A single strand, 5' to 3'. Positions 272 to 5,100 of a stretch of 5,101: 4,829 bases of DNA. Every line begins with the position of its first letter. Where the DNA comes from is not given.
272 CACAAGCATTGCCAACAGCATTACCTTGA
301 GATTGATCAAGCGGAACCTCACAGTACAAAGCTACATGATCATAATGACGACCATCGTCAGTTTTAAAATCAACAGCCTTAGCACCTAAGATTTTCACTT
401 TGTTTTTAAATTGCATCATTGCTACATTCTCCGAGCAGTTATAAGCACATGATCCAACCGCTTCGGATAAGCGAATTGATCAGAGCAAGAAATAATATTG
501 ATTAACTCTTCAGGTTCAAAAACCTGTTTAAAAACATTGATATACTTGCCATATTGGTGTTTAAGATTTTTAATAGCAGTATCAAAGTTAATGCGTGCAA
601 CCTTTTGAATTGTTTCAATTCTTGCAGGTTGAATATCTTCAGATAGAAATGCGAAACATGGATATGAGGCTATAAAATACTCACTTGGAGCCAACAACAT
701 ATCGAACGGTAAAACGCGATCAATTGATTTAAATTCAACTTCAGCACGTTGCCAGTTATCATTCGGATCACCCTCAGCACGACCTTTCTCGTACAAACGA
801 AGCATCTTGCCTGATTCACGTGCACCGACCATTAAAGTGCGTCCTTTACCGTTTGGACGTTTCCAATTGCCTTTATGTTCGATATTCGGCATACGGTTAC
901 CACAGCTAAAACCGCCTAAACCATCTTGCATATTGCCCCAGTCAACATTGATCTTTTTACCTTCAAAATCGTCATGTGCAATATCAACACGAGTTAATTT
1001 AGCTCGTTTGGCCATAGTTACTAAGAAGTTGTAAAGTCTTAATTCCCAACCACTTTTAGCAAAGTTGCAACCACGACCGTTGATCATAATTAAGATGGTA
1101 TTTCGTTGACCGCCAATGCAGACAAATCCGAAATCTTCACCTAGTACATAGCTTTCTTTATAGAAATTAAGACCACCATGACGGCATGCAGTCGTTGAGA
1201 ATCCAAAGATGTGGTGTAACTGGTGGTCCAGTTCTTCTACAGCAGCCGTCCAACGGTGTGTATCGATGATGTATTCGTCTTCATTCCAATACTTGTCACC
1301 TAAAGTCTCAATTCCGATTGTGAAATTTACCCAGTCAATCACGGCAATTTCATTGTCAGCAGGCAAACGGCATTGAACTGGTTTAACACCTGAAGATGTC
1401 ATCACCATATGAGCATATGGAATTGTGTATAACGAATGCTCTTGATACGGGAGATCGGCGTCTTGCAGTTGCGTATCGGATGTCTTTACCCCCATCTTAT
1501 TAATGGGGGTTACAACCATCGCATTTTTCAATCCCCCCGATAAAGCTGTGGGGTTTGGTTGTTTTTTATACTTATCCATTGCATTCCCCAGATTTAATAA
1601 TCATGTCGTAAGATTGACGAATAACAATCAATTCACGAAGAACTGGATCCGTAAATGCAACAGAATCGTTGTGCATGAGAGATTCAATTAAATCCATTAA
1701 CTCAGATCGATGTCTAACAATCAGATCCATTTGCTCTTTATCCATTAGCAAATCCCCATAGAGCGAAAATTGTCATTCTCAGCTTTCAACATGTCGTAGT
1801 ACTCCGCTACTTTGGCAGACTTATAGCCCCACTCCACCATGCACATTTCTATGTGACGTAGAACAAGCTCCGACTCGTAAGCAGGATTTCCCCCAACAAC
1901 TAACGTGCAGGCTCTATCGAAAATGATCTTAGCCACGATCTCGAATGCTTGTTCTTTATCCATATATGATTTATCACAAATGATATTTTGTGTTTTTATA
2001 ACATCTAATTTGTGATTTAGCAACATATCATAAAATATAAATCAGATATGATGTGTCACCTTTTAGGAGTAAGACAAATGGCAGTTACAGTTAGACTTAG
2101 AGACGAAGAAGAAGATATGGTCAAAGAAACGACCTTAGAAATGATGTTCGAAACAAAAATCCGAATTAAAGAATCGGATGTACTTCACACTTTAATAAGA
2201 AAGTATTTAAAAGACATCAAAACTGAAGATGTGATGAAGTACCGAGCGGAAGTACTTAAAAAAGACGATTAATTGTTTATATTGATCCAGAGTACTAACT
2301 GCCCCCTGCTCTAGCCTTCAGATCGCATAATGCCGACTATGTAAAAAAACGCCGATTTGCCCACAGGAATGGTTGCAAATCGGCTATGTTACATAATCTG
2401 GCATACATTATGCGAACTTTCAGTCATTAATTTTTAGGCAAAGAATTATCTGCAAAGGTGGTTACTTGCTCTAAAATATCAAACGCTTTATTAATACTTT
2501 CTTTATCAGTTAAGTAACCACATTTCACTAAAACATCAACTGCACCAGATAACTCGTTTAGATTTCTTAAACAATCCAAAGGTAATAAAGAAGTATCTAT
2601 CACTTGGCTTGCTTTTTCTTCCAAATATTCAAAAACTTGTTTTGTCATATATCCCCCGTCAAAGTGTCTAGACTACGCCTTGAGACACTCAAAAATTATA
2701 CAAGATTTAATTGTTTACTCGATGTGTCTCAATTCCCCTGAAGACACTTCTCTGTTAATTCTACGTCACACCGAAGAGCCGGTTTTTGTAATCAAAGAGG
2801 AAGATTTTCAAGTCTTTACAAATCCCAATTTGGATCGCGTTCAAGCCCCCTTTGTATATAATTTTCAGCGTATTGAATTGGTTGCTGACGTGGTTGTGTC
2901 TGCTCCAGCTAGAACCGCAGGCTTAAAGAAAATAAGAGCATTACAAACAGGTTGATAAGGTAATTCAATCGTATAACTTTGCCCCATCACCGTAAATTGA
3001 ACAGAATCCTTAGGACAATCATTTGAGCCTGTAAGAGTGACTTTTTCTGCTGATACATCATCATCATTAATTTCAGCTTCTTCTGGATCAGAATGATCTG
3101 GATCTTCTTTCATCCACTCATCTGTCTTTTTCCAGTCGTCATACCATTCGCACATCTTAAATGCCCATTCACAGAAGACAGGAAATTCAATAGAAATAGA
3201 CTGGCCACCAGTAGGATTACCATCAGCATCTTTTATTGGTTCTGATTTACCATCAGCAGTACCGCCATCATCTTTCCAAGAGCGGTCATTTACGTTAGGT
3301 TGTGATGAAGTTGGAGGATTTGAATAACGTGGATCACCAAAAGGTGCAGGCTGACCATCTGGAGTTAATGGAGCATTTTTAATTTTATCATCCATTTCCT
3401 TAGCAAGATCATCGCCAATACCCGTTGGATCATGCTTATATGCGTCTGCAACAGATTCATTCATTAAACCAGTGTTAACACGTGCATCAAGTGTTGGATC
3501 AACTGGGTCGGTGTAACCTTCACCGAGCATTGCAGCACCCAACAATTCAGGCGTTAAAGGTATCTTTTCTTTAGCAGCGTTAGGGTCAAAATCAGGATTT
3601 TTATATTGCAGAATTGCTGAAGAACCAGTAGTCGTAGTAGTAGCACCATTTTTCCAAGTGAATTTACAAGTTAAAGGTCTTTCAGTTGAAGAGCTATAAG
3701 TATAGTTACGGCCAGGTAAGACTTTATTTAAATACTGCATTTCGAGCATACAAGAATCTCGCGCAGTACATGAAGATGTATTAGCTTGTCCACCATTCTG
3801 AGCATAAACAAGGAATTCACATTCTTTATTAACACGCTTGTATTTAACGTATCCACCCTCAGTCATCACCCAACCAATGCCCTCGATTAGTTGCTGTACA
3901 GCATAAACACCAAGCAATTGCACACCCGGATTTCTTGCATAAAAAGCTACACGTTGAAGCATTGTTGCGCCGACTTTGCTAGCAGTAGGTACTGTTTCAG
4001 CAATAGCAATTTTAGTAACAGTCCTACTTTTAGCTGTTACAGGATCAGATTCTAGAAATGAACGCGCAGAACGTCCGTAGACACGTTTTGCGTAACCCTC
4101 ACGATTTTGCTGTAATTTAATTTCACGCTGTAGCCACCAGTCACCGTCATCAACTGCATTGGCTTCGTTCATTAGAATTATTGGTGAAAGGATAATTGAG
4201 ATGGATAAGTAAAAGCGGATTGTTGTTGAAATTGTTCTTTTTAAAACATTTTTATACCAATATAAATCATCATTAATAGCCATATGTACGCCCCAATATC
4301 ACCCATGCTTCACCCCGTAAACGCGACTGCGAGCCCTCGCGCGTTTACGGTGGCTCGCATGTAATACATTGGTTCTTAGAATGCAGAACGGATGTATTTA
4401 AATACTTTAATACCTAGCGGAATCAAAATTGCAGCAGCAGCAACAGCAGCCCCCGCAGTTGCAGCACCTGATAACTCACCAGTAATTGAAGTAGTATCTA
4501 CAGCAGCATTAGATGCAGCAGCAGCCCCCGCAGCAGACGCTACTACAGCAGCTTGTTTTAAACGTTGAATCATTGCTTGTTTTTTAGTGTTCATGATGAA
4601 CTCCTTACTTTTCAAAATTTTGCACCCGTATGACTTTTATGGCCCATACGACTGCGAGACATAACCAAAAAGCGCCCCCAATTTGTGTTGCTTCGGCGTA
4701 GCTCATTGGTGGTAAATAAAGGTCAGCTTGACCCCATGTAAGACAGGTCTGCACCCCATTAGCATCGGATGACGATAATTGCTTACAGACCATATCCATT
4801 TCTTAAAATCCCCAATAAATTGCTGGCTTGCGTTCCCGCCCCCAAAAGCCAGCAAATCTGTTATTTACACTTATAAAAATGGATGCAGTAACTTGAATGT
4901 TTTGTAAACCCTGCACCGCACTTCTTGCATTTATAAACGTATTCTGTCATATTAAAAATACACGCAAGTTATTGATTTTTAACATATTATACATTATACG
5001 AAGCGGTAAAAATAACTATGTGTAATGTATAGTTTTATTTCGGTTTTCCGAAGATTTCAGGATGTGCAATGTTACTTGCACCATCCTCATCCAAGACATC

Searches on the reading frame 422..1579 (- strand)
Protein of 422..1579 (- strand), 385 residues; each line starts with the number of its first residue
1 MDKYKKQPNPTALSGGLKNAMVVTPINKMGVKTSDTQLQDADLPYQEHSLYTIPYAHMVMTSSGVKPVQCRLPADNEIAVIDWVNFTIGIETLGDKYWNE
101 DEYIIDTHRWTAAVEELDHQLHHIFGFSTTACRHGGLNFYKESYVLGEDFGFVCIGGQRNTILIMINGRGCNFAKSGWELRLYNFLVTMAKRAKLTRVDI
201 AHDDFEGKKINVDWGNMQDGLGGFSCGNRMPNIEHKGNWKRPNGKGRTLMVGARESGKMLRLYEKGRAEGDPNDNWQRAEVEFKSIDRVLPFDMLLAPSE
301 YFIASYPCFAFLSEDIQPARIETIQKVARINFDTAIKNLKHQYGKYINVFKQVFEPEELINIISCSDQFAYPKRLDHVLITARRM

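Call 6: search_protein_families(library=pfam, proteins=[window:422-1579:-], max_evalue=0.1)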
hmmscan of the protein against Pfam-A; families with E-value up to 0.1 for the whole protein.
window:422-1579:- (385 aa): 1 family
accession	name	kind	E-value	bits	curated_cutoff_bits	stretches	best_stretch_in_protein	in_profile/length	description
PF02486.25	Rep_trans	-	2.4e-18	66.9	29.6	1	193-320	1-131/201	Replication initiation factor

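Call 7: search_protein_families(library=phrogs, proteins=[window:422-1579:-], max_evalue=0.01)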
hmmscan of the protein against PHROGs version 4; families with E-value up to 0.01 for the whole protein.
window:422-1579:- (385 aa): 3 families
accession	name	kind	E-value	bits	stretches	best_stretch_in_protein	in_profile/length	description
phrog_453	-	DNA, RNA and nucleotide metabolism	1.5e-82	279.3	1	22-379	86-420/447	replication initiation protein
phrog_27563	-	unknown function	7.1e-08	33.2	1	114-172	84-147/167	-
phrog_16222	-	unknown function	1.4e-07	32.3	1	198-354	1-156/193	-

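Call 8: find_encoding_contigs(protein=window:422-1579:-, flank=10000, max_places=10)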
Protein window:422-1579:- (385 aa): no gene with exactly this product is on record in the collection.

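Call 9: search_dna_similar(query=window:422-1579:-, collection=phages, mode=protein, max_rows=30)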
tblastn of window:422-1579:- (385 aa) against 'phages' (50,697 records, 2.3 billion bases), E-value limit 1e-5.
Records with a match: 173; places in all: 207; records where one place covers at least 80% of the query: 30.
Best place of each record, by identity: <60% 173.
By first word of the organism name: Vibrio 70; Ralstonia 35; Affertcholeramvirus 32; Inovirus 15; Stenotrophomonas 10; Xanthomonas 5; Dulem 3; Fibrovirus 2; Inoviridae 1.
By host as written in the record: Ralstonia solanacearum 29; Homo sapiens 15; - 14; Vibrio cholerae O1 biovar El tor 11; Vibrio cholerae 6; Vibrio cholerae O1 biovar El Tor 5; Vibrio alginolyticus 4; Vibrio cyclitrophicus 10N.286.52.F6 4; and 61 more.
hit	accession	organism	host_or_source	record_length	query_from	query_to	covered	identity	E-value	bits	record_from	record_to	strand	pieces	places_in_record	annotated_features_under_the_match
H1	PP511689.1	Dulem virus 54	Varecia variegata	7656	5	384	99%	36.1%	9e-53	194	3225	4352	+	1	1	replication protein | hypothetical protein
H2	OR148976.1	Inovirus D_HF34_8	Homo sapiens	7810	55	375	83%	36.5%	4e-49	183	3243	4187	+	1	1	replication initiation factor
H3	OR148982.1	Inovirus D_HF3_8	Homo sapiens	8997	55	376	84%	36.1%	3e-48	181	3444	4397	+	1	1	replication initiation factor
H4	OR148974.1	Inovirus D_HF4_79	Homo sapiens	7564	10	353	89%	33.2%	1e-38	152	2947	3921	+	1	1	replication initiation factor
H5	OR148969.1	Inovirus D_HF6_34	Homo sapiens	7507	17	357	89%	33.5%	1e-38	153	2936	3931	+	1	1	replication initiation factor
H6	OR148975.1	Inovirus D_HF33_10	Homo sapiens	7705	79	375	77%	38.3%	4e-51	189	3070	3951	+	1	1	replication initiation factor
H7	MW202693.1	Inoviridae sp.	Manatee Spring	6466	56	363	80%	35.9%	2e-54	199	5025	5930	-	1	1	replication initiation factor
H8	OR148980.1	Inovirus D_HF5_49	Homo sapiens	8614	76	376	78%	36.7%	1e-46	176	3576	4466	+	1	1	replication initiation factor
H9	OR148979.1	Inovirus D_HF3_10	Homo sapiens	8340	7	375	96%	29.2%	5e-36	145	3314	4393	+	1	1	replication initiation factor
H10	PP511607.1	Dulem virus 50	Varecia variegata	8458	79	375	77%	35.8%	4e-38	151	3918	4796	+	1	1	replication protein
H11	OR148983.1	Inovirus D_HF35_23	Homo sapiens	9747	7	375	96%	28.8%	4e-34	139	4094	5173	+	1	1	replication initiation factor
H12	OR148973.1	Inovirus D_HF38_14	Homo sapiens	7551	76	357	73%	36.4%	6e-38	150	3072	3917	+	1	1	replication initiation factor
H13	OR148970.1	Inovirus D_HF3_12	Homo sapiens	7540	76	357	73%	35.6%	8e-38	150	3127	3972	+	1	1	replication initiation factor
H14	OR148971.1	Inovirus D_HF4_80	Homo sapiens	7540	76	357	73%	35.6%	8e-38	150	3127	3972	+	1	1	replication initiation factor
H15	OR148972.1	Inovirus D_HF5_75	Homo sapiens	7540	76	357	73%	35.6%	8e-38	150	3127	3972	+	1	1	replication initiation factor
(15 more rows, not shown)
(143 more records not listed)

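Call 10: find_homologous_proteins(query=window:422-1579:-, max_evalue=1e-20)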
Query window:422-1579:- (385 aa): 213 proteins with E <= 1e-20 among 1542 candidates; the best 120 are listed.
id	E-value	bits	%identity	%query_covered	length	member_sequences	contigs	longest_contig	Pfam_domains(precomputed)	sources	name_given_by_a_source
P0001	7.8e-267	902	99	100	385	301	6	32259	PF02486.26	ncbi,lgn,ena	-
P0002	3.0e-224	762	83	100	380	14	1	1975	PF02486.26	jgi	-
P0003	6.2e-224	761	83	100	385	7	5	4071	PF02486.26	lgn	-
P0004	1.6e-223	760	82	100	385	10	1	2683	PF02486.26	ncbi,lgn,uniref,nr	ncbi:replication protein [Acinetobacter bouvetii]|uniref:Replication protein n=1 Tax=Acinetobacter b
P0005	7.2e-221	751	81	100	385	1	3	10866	PF02486.26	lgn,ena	-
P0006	6.8e-220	748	81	100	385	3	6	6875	PF02486.26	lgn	-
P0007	1.3e-219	747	81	100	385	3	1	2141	PF02486.26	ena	-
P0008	1.8e-219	746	81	100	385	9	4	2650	PF02486.26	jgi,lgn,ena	jgi:phage replication initiation protein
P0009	1.8e-219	746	81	100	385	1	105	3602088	PF02486.26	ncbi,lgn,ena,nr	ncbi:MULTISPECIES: replication initiation factor domain-containing protein [Acinetobacter]|nr:MULTIS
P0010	2.4e-219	746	80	100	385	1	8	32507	PF02486.26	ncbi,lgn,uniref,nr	ncbi:replication initiation factor domain-containing protein [Acinetobacter soli]|uniref:replication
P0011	2.5e-219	746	81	100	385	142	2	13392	PF02486.26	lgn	-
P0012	4.6e-219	745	80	100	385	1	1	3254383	PF02486.26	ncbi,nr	ncbi:replication initiation factor domain-containing protein [Acinetobacter soli]|nr:replication ini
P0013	6.4e-219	745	80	100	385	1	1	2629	PF02486.26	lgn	-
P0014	6.4e-219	745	80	100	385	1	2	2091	PF02486.26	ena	-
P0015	8.8e-219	744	80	100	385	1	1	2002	PF02486.26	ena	-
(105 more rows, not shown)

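Call 11: find_encoding_contigs(protein=P0001, flank=10000, max_places=10)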
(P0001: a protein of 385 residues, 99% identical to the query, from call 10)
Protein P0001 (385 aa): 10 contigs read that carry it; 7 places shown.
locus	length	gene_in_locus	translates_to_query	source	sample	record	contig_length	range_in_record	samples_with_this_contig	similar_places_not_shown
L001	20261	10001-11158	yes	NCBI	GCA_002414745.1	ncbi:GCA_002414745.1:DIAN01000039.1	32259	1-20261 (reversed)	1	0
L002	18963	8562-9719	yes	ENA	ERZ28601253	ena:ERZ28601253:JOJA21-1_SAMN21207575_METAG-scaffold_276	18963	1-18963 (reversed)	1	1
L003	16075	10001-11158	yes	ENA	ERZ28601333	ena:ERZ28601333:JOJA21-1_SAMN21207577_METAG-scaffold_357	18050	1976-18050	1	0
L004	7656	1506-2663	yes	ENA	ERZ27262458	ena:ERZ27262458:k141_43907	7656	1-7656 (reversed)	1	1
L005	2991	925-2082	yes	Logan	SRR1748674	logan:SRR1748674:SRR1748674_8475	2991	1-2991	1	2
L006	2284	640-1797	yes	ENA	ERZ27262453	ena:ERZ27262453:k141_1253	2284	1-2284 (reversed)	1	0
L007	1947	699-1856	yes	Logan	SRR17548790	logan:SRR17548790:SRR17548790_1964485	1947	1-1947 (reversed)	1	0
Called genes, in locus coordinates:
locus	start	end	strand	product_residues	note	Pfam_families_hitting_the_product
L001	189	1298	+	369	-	PF08240:ADH_N, PF00107:ADH_zinc_N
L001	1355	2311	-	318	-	PF16223:DUF4882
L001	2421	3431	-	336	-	PF22003:MrkDrd, PF00419:Fimbrial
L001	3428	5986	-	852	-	PF13954:PapC_N, PF00577:Usher, PF13953:PapC_C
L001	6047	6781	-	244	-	PF00345:PapD_N, PF02753:PapD_C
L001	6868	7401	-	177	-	PF00419:Fimbrial, PF16970:FimA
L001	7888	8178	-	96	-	-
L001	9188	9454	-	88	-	-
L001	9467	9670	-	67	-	-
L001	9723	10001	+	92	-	-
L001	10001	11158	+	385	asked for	PF02486:Rep_trans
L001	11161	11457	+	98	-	-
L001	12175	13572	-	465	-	PF02321:OEP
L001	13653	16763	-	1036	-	PF00873:ACR_tran, PF03176:MMPL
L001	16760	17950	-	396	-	PF25919:BSH_CusB (faint), PF25917:BSH_RND, PF25973:BSH_CzcB, PF25876:HH_MFP_RND, PF25944:Beta-barrel_RND, PF25954:Beta-barrel_RND_2 (weak), PF25967:RND-MFP_C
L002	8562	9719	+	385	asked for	PF02486:Rep_trans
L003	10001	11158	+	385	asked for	PF02486:Rep_trans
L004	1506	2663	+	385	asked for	PF02486:Rep_trans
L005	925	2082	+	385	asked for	PF02486:Rep_trans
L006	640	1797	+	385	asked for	PF02486:Rep_trans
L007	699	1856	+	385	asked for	PF02486:Rep_trans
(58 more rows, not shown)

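Call 19: find_related_loci(query=A1, collection=genome_contigs, flank=10000)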
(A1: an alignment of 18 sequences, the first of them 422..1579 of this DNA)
Query A1 (385 aa) in genome_contigs; peptide patterns used: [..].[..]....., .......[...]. (x = any residue, [..] = any of these).
295 stretches matched a pattern; 83 encode a relative of the query (tblastn E <= 1e-3); the best 80 are kept; 78 distinct loci.
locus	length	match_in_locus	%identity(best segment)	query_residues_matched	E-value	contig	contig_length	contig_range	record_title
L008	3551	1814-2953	83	1-385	0e+0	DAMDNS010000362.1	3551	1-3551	MAG TPA_asm: Ureibacillus sp. isolate CTOTU50649 NODE_2154_length_3551_cov_5.392449, whole genome shotgun sequence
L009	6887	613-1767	82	1-385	0e+0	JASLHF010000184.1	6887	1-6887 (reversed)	MAG: Acinetobacter sp. isolate SHSU.bins.534 k141_343560, whole genome shotgun sequence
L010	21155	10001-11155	81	1-385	0e+0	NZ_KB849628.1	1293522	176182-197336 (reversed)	Acinetobacter baylyi DSM 14961 = CIP 107474 acMah-supercont1.6, whole genome shotgun sequence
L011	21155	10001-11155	79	1-385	0e+0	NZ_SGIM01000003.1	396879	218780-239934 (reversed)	Acinetobacter halotolerans strain JCM 31009 3, whole genome shotgun sequence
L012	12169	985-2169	76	1-385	0e+0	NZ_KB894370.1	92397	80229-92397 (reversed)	Acinetobacter tjernbergiae DSM 14971 = CIP 107465 strain DSM 14971 C502DRAFT_scaffold00018.18, whole genome shotgun sequ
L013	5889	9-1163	64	5-385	1e-167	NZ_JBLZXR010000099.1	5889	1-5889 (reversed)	MAG: Acinetobacter sp. isolate V37_GT2BEXb S50CNODE_1306_length_5889_cov_8.730730, whole genome shotgun sequence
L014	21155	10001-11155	63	5-385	5e-164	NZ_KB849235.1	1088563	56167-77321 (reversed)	Acinetobacter johnsonii CIP 64.6 acLZl-supercont1.6, whole genome shotgun sequence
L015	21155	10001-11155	60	5-385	3e-157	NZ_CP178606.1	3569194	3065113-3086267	Acinetobacter sp. A7.4 chromosome, complete genome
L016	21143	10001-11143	45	23-384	7e-103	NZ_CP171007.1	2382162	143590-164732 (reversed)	Alkanindiges sp. WGS2144 chromosome, complete genome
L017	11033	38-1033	46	24-375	3e-100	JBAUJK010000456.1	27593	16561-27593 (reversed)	MAG: Burkholderiaceae bacterium isolate MFD12223_ilm_asm_bin12 k127_18239, whole genome shotgun sequence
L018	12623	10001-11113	46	13-382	2e-99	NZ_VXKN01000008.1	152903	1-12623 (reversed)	Acinetobacter qingfengensis strain CCUG 69710T contig_0000008, whole genome shotgun sequence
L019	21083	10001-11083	41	19-382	8e-93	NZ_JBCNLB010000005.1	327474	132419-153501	MAG: Duganella sp. isolate SMAGNO38 Contig5, whole genome shotgun sequence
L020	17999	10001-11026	44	10-375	7e-92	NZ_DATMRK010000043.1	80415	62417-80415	MAG: Collimonas sp. isolate SMAG_U12953 k141_133539, whole genome shotgun sequence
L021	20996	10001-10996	44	24-375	2e-88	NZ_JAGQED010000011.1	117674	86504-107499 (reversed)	Collimonas antrihumi strain DSM 104040 NODE_11_length_117674_cov_35.429147, whole genome shotgun sequence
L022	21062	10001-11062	40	19-379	3e-84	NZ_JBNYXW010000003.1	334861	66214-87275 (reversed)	Janthinobacterium sp. HLX7-2 NODE_3_length_334861_cov_63.754371, whole genome shotgun sequence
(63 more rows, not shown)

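Call 64: find_encoding_contigs(protein=P0009, flank=10000, max_places=10)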
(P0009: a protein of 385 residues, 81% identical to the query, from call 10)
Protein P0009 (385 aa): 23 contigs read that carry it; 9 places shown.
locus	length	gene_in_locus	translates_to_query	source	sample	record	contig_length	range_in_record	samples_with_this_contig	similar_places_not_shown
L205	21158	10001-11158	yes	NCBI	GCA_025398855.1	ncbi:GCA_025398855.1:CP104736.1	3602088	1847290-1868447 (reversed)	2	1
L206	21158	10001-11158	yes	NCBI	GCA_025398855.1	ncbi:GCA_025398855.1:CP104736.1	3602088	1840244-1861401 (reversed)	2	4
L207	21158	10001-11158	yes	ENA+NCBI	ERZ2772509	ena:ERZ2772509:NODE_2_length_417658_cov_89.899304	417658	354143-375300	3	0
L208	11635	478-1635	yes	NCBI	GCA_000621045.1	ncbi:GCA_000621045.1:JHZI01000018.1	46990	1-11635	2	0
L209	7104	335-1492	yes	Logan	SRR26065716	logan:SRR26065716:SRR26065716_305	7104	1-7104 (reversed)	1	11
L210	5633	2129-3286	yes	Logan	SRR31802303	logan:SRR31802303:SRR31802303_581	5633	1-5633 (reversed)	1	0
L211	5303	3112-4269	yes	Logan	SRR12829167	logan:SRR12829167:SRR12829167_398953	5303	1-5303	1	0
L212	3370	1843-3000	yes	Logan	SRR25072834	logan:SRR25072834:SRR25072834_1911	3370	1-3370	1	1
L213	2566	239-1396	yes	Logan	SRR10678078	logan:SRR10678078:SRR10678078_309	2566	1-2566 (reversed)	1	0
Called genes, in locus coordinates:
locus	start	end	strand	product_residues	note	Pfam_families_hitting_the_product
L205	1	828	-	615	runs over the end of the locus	PF00664:ABC_membrane, PF00005:ABC_tran, PF02463:SMC_N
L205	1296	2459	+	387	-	PF03825:Nuc_H_symport, PF07690:MFS_1, PF12832:MFS_1_like, PF07690:MFS_1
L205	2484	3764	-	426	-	PF00924:MS_channel_2nd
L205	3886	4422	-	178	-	PF09831:DUF2058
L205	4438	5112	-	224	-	PF06912:DUF1275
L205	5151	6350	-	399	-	PF00375:SDF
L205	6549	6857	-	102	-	PF01022:HTH_5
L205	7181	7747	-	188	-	PF00440:TetR_N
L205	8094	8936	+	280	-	-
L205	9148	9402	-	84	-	-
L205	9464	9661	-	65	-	-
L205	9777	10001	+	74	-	-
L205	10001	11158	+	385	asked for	PF02486:Rep_trans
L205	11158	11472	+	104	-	-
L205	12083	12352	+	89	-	-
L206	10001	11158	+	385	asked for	PF02486:Rep_trans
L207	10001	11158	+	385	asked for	PF02486:Rep_trans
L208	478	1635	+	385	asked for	PF02486:Rep_trans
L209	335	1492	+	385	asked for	PF02486:Rep_trans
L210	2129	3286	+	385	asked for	PF02486:Rep_trans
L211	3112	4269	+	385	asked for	PF02486:Rep_trans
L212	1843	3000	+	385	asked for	PF02486:Rep_trans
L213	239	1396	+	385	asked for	PF02486:Rep_trans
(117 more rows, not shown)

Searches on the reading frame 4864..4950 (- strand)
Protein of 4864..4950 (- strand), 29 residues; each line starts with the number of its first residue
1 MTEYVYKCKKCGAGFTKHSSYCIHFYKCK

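Call 70: search_protein_families(library=pfam, proteins=[window:4864-4950:-], max_evalue=10)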
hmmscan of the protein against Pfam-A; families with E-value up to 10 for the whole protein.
seq(29 aa): 3 families
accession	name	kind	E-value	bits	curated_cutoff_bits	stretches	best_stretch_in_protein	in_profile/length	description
PF09723.15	Zn_ribbon_8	-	0.0043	17.5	34.4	1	1-19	1-19/41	Zinc ribbon domain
PF17283.8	Zn_ribbon_SprT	-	0.0053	17.2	28.1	1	3-29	2-28/38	SprT-like zinc ribbon domain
PF00096.32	zf-C2H2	-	0.0065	17.3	25.2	1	6-24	1-19/23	Zinc finger, C2H2 type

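Call 71: search_protein_families(library=phrogs, proteins=[window:4864-4950:-], max_evalue=1)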
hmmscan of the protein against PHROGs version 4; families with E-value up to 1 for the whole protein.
seq(29 aa): 3 families
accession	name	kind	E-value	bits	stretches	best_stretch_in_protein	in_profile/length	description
phrog_385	-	transcription regulation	0.053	14.9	1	1-21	1-21/80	transcriptional regulator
phrog_30007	-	unknown function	0.71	11.3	1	5-24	2-21/134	-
phrog_10623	-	unknown function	0.79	10.9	0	4-20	5-21/56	-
